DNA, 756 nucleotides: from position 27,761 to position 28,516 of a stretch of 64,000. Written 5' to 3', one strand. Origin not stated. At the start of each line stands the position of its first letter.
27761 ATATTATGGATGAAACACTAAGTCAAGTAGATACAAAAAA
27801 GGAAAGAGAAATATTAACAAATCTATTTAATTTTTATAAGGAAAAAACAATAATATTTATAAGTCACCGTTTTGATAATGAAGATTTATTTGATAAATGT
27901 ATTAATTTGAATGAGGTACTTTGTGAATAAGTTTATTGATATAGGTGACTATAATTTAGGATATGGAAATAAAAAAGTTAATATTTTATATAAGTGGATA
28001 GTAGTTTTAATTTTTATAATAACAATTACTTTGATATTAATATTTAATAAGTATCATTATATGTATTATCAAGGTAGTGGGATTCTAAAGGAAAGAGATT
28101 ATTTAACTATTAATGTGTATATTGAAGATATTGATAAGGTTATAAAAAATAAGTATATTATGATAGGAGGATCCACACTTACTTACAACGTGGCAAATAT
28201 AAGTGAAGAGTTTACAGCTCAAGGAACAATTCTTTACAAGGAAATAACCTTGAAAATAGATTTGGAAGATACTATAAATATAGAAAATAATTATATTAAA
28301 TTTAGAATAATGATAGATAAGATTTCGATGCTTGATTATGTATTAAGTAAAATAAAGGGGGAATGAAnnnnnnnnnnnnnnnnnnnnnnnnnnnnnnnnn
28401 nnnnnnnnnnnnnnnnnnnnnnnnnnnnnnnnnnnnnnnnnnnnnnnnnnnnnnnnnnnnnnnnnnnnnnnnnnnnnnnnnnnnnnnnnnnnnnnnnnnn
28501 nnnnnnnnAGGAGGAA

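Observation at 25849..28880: Compact two-peptide class II bacteriocin locus (C39-ABC exporter, a 151-aa accessory protein, two GG-leader peptides) with no evident immunity or regulatory genes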

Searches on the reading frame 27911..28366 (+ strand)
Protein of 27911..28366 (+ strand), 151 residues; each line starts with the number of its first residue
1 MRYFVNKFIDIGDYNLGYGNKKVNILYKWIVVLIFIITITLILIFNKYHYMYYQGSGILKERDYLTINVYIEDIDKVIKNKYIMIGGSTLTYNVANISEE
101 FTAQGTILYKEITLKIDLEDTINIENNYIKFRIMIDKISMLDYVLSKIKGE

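Call 3: search_protein_families(library=pfam, proteins=[window:27911-28366:+], max_evalue=1)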
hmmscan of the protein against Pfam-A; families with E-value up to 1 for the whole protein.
window:27911-28366:+ (151 aa): 0 families

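Call 4: search_protein_families(library=ncbifam, proteins=[window:27911-28366:+], max_evalue=1)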
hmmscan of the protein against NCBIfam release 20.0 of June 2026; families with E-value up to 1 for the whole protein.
window:27911-28366:+ (151 aa): 0 families

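Call 7: find_encoding_contigs(protein=window:27911-28366:+, flank=10000, max_places=6)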
Protein window:27911-28366:+ (151 aa): no gene with exactly this product is on record in the collection.
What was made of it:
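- Tried and rejected: It found nothing (call 7), because databases hold the 147-aa form.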

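Call 8: find_homologous_proteins(query=window:27911-28366:+, max_evalue=0.01)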
Query window:27911-28366:+ (151 aa): 2 proteins with E <= 0.01 among 66 candidates.
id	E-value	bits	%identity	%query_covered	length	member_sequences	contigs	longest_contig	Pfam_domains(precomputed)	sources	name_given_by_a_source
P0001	9.5e-85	300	99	97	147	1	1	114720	-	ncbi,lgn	-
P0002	6.7e-48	180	64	97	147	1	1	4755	-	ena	-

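Call 9: find_encoding_contigs(protein=P0001, flank=10000, max_places=4)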
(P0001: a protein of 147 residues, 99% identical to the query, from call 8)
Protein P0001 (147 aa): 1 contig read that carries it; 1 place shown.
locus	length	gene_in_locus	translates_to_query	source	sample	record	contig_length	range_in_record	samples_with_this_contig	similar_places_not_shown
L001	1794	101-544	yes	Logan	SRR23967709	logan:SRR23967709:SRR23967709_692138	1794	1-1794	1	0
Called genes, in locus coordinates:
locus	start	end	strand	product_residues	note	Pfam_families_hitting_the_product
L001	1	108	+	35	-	?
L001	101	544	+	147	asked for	-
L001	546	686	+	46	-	-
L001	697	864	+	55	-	-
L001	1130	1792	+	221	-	?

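Call 10: find_encoding_contigs(protein=P0002, flank=10000, max_places=4)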
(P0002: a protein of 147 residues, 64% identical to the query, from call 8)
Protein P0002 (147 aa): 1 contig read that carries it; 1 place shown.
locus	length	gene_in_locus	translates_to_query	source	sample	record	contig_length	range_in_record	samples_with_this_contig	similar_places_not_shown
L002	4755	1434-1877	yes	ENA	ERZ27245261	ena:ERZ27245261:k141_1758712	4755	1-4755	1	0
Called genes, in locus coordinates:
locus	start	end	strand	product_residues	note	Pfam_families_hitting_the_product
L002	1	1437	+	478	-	?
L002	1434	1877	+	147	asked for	-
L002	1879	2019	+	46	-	-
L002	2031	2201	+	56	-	-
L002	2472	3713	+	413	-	PF06723:MreB_Mbl (faint), PF11104:PilM_2 (faint), PF02491:SHS2_FTSA, PF14450:FtsA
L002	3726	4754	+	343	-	?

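Call 18: find_related_loci(query=A1, collection=genome_contigs, flank=10000)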
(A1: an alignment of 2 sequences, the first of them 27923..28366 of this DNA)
Query A1 (147 aa) in genome_contigs; peptide patterns used: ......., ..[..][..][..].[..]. (x = any residue, [..] = any of these).
275 stretches matched a pattern, but none encodes a relative of the query by tblastn (E <= 1e-3).
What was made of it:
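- Tried and rejected: A scan of species-representative genomes with the two-sequence accessory alignment found nothing (call 18).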

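Call 27: search_protein_representatives(alignment_id=A1)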
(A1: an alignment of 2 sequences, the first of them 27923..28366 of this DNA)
Query: 2 sequences, 147 profile positions. Proteins with E-value up to 0.001 (for the whole library): 116; up to 1e-10: 32; up to 1e-30: 1. The best 116 are listed.
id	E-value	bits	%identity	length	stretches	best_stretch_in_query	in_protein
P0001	4.5e-80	283.0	-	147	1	1-147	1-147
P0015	3.1e-23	98.7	-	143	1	6-147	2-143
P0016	8.2e-23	97.3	-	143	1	8-147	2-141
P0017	1.3e-22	96.7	-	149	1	6-145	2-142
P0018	3.4e-19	85.6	-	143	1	6-147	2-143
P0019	2.8e-17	79.4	-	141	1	5-147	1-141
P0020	2.0e-16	76.6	-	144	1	5-147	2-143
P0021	4.7e-16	75.4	-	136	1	6-147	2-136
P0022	1.5e-15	73.7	-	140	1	5-147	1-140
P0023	2.6e-15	72.9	-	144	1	13-147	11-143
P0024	3.4e-15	72.6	-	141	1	6-147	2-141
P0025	4.1e-15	72.3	-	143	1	5-147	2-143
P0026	4.5e-15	72.2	-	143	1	5-147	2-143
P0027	1.5e-14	70.5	-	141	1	5-146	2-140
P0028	3.6e-14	69.3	-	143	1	6-146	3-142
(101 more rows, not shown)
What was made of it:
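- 27923..28366 (+): Accessory protein, 147 aa (alternative ATG at 27911 gives 151 aa). It has an N-terminal membrane helix (about residues 21-42) and an extracytoplasmic six-stranded beta-barrel with one short helix. It looks like a minimal membrane-fusion-protein adaptor. Its start overlaps the ABC stop (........). An exhaustive HMMER search finds 116 cluster representatives, nearly all 133-154 aa (call 27).
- Closest known: HlyD/LcnD/ComB-type accessory proteins and periplasmic adaptor. Different: It forms its own unannotated family of uniform length (call 27).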

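Call 28: predict_structure(alignment_id=A1)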
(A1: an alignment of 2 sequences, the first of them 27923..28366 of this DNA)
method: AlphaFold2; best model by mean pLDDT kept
length: 147 residues; sequences in the alignment: 2
mean_pLDDT: 44.7   pTM: 0.27
mean pLDDT of the five models: 44.7, 44.0, 43.5, 37.3, 35.5
residues with pLDDT >= 90: 0; 70-90: 8; 50-70: 25; < 50: 114
segments of 3 or more residues with pLDDT < 50: 1-16, 41-86, 95-104, 113-147
pLDDT, mean of each block of 10 residues (from residue 1): 38 44 70 64 32 31 42 41 43 46 49 45 43 39 40
secondary structure, 60 per line:
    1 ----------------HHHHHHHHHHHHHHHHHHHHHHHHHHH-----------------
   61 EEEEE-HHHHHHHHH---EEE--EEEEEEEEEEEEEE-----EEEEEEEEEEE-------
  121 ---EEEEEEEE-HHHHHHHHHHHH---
elements in order: H17-43 E61-65 H67-75 E79-81 E84-97 E103-113 E124-131 H133-144
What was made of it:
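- Tried and rejected: AlphaFold2 with only two sequences gave an unusable model (pLDDT 45, call 28).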

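Call 32: search_solved_structures(query=A5, max_evalue=10, show_alignments=2)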
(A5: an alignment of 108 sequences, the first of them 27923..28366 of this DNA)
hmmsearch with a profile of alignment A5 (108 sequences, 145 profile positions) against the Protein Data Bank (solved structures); distinct sequences matched with E-value up to 10: 3.
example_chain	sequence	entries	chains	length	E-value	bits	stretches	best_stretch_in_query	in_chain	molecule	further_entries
2v66_B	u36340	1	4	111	0.71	13.1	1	73-124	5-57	NUCLEAR DISTRIBUTION PROTEIN NUDE-LIKE 1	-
2v71_A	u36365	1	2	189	1.5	12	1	73-123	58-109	NUCLEAR DISTRIBUTION PROTEIN NUDE-LIKE 1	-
5oek_A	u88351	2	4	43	1.5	12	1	15-44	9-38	Growth hormone receptor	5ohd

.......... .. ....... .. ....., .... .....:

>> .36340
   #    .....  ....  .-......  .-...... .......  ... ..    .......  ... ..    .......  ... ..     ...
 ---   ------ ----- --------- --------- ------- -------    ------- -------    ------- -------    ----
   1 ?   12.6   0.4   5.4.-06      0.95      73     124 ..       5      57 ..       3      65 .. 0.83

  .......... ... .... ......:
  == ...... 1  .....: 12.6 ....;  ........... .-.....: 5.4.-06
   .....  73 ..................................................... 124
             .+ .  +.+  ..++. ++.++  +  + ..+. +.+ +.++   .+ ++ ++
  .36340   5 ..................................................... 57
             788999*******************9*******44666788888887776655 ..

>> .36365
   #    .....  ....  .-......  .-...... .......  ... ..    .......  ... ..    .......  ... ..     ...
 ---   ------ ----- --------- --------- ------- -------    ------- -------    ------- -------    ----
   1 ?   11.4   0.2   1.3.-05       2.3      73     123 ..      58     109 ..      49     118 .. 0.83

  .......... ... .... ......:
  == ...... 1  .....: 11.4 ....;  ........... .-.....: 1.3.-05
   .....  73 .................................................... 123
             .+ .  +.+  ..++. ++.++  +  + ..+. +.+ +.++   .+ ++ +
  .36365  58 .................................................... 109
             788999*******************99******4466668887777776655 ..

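Call 33: search_protein_families(library=pfam, alignment_id=A5, max_evalue=1)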
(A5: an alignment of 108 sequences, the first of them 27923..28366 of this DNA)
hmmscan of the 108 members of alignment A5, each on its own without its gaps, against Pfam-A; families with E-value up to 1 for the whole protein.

A. member 1, window:27923-28366:+ (147 aa): 0 families

B. families by the number of members that match (of 108 scanned): 94 families (the first 25 are shown)
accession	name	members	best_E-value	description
PF25630.1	Phycodna_minor_capsid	4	0.0089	Phycodnaviridae minor capsid protein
PF11337.13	DUF3139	2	0.012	Protein of unknown function (DUF3139)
PF00895.25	ATP-synt_8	2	0.014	ATP synthase protein 8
PF07009.16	NusG_II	2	0.023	NusG domain II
PF04834.18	Adeno_E3_14_5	2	0.023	Early E3 14.5 kDa protein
PF14221.11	DUF4330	2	0.037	Domain of unknown function (DUF4330)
PF18267.7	Rubredoxin_C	2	0.11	Rubredoxin NAD+ reductase C-terminal domain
PF21960.2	RCF1-5-like_lid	2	0.27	RCF1/5-like, AAA+ ATPase lid domain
PF17343.7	DUF5373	1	0.00029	Family of unknown function (DUF5373)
PF17017.11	zf-C2H2_aberr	1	0.001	Aberrant zinc-finger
PF05434.16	Tmemb_9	1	0.0055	TMEM9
PF16962.11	ABC_export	1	0.0063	Putative ABC exporter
PF13800.11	Sigma_reg_N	1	0.0063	Sigma factor regulator N-terminal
PF21461.3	HL_N-beta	1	0.0063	Hyaluronate lyase, N-terminal beta-sheet domain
PF01151.23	ELO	1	0.0065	GNS1/SUR4 family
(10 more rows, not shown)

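Call 34: find_encoding_contigs(protein=P0020, flank=6000, max_places=2)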
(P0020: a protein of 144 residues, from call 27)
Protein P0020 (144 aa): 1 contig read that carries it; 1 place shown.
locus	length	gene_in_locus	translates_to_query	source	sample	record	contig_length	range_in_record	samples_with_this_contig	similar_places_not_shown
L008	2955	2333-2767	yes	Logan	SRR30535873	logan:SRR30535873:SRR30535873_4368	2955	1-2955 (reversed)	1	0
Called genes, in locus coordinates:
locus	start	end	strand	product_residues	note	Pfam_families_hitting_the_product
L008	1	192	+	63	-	?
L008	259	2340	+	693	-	PF03412:Peptidase_C39, PF00664:ABC_membrane, PF00005:ABC_tran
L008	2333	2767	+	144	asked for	-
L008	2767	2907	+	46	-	-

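Call 37: predict_structure(alignment_id=A5)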
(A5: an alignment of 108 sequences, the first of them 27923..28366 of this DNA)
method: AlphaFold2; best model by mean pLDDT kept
length: 147 residues; sequences in the alignment: 108
mean_pLDDT: 93.0   pTM: 0.73
mean pLDDT of the five models: 93.0, 92.6, 92.5, 92.1, 91.6
residues with pLDDT >= 90: 123; 70-90: 17; 50-70: 7; < 50: 0
segments of 3 or more residues with pLDDT < 50: none
pLDDT, mean of each block of 10 residues (from residue 1): 78 69 95 95 94 97 98 97 97 97 98 97 98 92 92
secondary structure, 60 per line:
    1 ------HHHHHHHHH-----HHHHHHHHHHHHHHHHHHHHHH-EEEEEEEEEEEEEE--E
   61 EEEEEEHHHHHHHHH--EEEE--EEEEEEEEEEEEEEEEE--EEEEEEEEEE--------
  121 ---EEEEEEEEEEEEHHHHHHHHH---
elements in order: H7-15 H21-42 E44-57 E60-66 H67-75 E78-81 E84-100 E103-112 E124-135 H136-144
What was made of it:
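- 27923..28366 (+): AlphaFold2 with a 108-sequence alignment gives pLDDT 93 (call 37).
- On HlyD / membrane fusion protein family: The AF2 model has pLDDT 93 (call 37). The model has only a TM helix, six strands and two short helices in 147 residues (call 37).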

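Call 72: fold_search(model_id=the predicted structure, library=pdb)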
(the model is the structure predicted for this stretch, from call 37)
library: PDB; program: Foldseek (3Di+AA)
matches with E <= 10: 617; with E <= 0.001: 0
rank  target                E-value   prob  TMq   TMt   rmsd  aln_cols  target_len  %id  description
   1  8ftm_B                3.9e-02  0.97  0.31  0.09   5.2       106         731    8  Setx-ssRNA-ADP-SO4 complex (released 2023-10-25)
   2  5nik_D                5.1e-02  1.00  0.38  0.18   4.0        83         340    6  Structure of the MacAB-TolC ABC-type tripartite multidrug efflux pump (released 2017-05-24)
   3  8ftm_A                6.1e-02  0.84  0.29  0.08   5.6       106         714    8  Setx-ssRNA-ADP-SO4 complex (released 2023-10-25)
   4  8ygr_A                9.0e-02  0.15  0.16  0.09  18.7       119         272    4  Cryo-EM structure of partial VP4 from simian rotavirus SA11 (released 2025-02-12)
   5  9qgy_G                1.1e-01  0.98  0.36  0.18   4.0        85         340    6  Structure of the YbjP lipoprotein bound to the MacAB-TolC tripartite efflux pump (released 2026-03-25)
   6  9c1n_R                1.4e-01  0.82  0.31  0.10  10.8       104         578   14  HerA-DUF4297 assembly 2 (released 2025-06-04)
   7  2f1m_A                1.5e-01  0.93  0.31  0.21   4.0        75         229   11  Conformational flexibility in the multidrug efflux system protein AcrA (released 2006-03-21)
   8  5mzn                  1.8e-01  0.60  0.28  0.08  11.4       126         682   10  Helicase Sen1 (released 2017-04-19)
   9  9nvk_o                1.8e-01  0.08  0.14  0.16  12.5       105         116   10  mjHSP16.5 36mer (+lysozyme, 75C) (released 2025-04-16)
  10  8zis_B                2.3e-01  0.92  0.37  0.12   4.5       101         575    9  HerA Hexamer (released 2025-03-12)
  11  3lvt                  2.4e-01  0.66  0.31  0.08   6.7       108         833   11  The Crystal Structure of a Protein in the Glycosyl Hydrolase Family 38 from Enterococcus faecalis to 2.55A (released 2010-03-16)
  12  8ygu_B                2.4e-01  0.11  0.16  0.12  18.3       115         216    5  Cryo-EM structure of simian rotavirus SA11 VP4 in complex with nAb 7H13-I54G mutant (right side) (released 2025-02-12)
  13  8wet_A                2.6e-01  0.63  0.30  0.10   7.0       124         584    9  The cryo-EM structure of TdpAB complex (released 2025-01-22)
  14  4c8x_A                2.6e-01  0.06  0.11  0.11  14.7       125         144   10  Crystal structure of carbohydrate-binding module CBM3b mutant (Y56S) from the cellulosomal cellobiohydrolase 9A from C (released 2013-10-09)
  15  8rqa                  2.7e-01  0.57  0.28  0.15  14.9       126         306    9  Crystal structure of CRBN-midi in complex with Lenalidomide (released 2024-09-25)
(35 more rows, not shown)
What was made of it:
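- On HlyD / membrane fusion protein family: Foldseek support is weak (call 72).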
